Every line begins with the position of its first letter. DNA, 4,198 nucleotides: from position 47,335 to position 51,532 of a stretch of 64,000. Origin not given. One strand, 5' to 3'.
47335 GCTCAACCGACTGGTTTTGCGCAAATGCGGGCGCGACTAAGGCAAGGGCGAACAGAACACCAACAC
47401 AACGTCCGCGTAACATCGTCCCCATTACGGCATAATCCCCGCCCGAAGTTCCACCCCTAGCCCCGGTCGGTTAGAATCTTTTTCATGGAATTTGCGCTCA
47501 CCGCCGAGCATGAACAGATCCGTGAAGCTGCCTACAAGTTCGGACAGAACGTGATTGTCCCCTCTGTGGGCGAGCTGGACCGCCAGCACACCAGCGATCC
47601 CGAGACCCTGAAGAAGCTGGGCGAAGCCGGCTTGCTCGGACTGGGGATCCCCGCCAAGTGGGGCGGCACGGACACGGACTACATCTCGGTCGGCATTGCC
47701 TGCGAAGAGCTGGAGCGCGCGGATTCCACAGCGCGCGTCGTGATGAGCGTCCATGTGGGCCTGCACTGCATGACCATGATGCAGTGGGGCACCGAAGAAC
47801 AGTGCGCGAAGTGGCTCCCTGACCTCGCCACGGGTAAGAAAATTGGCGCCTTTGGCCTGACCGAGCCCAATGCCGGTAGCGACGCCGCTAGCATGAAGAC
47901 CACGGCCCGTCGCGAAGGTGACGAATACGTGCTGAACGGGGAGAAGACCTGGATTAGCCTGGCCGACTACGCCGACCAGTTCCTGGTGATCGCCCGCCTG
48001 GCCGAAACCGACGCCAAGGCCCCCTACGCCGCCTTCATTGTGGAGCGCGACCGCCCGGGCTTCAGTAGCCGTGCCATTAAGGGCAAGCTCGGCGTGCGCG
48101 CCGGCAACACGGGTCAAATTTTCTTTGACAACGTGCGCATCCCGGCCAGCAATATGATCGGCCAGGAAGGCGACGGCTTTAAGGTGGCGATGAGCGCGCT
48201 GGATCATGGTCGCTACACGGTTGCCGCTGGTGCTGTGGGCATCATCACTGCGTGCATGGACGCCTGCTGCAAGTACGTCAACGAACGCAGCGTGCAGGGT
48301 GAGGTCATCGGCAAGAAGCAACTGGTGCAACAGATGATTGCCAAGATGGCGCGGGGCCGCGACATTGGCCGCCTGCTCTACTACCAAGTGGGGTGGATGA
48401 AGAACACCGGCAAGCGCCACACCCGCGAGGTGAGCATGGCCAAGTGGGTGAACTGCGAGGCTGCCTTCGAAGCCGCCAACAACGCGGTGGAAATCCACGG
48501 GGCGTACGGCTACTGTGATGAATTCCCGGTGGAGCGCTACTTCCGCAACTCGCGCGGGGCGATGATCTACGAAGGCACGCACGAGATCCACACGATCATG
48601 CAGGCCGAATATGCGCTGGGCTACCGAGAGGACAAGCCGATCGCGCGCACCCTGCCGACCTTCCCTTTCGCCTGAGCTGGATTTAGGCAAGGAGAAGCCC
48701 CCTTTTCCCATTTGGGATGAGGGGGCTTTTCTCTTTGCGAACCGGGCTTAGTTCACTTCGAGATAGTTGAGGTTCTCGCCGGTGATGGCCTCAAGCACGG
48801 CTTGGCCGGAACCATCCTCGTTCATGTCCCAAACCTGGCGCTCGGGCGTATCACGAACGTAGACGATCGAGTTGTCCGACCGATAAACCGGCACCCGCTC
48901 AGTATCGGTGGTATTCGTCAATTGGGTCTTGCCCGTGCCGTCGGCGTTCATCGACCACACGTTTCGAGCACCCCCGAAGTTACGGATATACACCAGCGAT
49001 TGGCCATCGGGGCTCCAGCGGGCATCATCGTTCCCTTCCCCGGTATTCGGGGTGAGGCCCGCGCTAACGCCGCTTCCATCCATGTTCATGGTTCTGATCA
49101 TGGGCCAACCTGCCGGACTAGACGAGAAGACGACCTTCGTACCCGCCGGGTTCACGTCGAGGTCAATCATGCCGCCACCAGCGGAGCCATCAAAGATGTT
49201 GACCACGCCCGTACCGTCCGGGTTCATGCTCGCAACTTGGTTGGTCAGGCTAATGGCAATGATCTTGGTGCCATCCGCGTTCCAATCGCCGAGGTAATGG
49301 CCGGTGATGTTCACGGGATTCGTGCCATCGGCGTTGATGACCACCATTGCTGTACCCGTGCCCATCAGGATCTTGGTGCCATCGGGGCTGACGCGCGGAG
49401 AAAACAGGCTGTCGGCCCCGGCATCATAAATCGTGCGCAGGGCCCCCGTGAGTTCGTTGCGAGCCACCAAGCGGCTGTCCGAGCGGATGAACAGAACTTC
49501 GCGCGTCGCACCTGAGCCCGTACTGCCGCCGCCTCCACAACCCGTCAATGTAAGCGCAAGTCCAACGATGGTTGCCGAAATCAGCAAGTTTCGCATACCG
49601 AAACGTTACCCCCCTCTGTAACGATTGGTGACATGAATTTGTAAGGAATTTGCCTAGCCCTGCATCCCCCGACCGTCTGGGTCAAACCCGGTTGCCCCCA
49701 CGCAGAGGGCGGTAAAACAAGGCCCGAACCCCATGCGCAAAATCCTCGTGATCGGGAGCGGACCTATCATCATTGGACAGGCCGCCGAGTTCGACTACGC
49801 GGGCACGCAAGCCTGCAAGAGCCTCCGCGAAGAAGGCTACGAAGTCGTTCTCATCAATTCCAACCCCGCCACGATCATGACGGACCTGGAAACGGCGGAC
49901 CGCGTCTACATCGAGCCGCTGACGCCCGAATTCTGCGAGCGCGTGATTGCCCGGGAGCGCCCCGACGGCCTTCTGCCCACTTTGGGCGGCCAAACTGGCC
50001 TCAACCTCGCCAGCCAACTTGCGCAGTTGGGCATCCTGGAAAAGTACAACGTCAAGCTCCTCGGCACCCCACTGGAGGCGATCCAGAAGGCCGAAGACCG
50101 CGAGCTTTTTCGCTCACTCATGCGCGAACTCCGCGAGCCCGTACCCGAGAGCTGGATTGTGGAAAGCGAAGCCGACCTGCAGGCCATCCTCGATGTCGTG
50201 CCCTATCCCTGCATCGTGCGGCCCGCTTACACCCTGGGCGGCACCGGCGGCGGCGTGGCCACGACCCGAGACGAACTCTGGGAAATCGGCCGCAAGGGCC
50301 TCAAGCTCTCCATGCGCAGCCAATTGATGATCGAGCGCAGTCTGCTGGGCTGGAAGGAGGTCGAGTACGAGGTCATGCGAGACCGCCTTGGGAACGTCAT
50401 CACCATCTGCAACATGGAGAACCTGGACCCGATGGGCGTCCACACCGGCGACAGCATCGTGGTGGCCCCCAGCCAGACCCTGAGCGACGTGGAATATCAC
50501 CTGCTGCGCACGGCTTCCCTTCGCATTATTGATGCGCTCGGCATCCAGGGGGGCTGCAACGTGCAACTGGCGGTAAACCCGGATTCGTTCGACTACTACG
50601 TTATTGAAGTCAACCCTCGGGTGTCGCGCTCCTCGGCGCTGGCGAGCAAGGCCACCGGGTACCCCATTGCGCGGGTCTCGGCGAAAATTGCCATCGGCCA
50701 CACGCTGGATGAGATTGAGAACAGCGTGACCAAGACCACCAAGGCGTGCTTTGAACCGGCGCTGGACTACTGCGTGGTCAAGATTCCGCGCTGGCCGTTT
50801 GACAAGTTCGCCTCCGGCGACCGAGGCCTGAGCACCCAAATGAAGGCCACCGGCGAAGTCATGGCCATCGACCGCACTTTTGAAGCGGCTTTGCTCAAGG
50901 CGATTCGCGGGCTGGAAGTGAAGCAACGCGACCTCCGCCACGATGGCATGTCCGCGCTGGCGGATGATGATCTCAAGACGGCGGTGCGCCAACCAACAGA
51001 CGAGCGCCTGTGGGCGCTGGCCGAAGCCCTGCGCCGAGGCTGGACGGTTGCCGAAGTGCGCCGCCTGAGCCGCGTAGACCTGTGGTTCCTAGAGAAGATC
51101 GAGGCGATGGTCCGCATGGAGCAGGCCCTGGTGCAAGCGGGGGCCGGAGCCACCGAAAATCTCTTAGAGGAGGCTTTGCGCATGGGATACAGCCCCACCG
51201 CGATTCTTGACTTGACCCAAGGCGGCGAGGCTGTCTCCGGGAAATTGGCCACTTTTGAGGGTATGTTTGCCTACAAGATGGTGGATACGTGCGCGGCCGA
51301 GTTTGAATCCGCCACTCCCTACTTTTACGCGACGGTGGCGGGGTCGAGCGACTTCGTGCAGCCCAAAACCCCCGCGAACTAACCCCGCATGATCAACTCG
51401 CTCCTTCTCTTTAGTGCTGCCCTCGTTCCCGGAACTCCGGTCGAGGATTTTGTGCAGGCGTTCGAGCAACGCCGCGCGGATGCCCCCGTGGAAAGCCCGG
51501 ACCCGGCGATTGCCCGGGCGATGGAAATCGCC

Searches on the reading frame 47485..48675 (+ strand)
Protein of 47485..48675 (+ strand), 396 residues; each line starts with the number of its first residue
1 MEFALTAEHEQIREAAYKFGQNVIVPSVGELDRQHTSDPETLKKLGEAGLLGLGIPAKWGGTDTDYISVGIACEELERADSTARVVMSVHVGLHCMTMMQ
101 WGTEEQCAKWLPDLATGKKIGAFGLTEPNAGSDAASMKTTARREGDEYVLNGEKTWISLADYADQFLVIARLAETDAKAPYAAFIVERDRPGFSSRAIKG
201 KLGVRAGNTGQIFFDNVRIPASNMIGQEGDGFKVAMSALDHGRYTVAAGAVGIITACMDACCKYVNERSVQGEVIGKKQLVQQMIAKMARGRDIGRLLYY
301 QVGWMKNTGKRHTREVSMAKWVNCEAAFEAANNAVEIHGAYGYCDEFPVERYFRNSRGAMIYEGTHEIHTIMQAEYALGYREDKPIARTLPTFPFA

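Call 76: search_protein_families(library=pfam, proteins=[window:47485-48675:+], max_evalue=0.00001)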
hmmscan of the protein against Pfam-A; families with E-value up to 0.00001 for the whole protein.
window:47485-48675:+ (396 aa): 4 families
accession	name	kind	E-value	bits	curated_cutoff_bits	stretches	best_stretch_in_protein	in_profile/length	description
PF00441.29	Acyl-CoA_dh_1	-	3.3e-42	144.6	22.4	1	229-374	1-146/150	Acyl-CoA dehydrogenase, C-terminal domain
PF02771.21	Acyl-CoA_dh_N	-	1.8e-31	109.3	22.9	1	6-118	1-113/113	Acyl-CoA dehydrogenase, N-terminal domain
PF02770.24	Acyl-CoA_dh_M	-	4.2e-28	97.8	33.3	1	122-217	1-97/97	Acyl-CoA dehydrogenase, middle domain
PF08028.16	Acyl-CoA_dh_2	-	2.9e-10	41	22.7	1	245-365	2-132/134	Acyl-CoA dehydrogenase, C-terminal domain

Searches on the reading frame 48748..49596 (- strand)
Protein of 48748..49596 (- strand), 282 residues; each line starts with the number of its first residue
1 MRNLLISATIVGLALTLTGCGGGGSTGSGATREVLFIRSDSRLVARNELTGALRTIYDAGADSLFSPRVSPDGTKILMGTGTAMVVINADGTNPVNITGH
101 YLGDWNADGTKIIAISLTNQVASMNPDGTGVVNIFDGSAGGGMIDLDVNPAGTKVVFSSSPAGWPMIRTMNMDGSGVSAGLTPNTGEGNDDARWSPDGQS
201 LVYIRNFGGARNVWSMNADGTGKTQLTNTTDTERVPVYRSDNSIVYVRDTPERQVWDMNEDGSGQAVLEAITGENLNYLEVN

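Call 76: search_protein_families(library=pfam, proteins=[window:48748-49596:-], max_evalue=0.00001)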
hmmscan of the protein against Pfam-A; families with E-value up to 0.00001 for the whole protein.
window:48748-49596:- (282 aa): 1 family
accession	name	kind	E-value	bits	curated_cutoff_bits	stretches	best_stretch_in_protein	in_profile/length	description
PF07676.18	PD40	-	2.6e-09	37.2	20.9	0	184-214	6-37/38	WD40-like Beta Propeller Repeat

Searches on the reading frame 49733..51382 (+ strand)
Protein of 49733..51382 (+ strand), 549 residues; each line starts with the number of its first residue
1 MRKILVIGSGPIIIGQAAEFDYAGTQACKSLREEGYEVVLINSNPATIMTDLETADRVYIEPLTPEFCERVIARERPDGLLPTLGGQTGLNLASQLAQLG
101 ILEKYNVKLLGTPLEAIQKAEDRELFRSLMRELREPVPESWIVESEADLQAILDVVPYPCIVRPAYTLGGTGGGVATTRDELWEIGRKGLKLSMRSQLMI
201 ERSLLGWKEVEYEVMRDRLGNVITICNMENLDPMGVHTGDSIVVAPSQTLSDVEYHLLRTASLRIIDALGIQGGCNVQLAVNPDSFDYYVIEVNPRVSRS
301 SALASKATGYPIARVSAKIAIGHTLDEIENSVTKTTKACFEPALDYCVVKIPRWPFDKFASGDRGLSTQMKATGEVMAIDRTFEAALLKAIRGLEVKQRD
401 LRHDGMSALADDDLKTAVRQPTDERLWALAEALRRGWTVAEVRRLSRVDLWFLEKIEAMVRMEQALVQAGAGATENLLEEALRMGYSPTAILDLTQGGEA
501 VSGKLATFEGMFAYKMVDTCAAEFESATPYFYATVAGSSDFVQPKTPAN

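Call 77: search_protein_families(library=pfam, proteins=[window:49733-51382:+], max_evalue=0.00001)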
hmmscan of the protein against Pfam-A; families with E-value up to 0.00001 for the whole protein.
window:49733-51382:+ (549 aa): 3 families
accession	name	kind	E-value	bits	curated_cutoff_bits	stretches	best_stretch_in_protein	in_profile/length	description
PF02786.22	CPSase_L_D2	-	2.4e-72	243.3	19.8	1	122-327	1-210/211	Carbamoyl-phosphate synthase L chain, ATP binding domain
PF25596.1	CPSase_L_D1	-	4.8e-49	165.5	27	1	2-119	3-118/118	Carbamoyl phosphate synthase preATP-grasp domain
PF02787.25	CPSase_L_D3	-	3e-21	75.6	26.6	1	417-493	2-78/80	Carbamoyl-phosphate synthetase large chain, oligomerisation domain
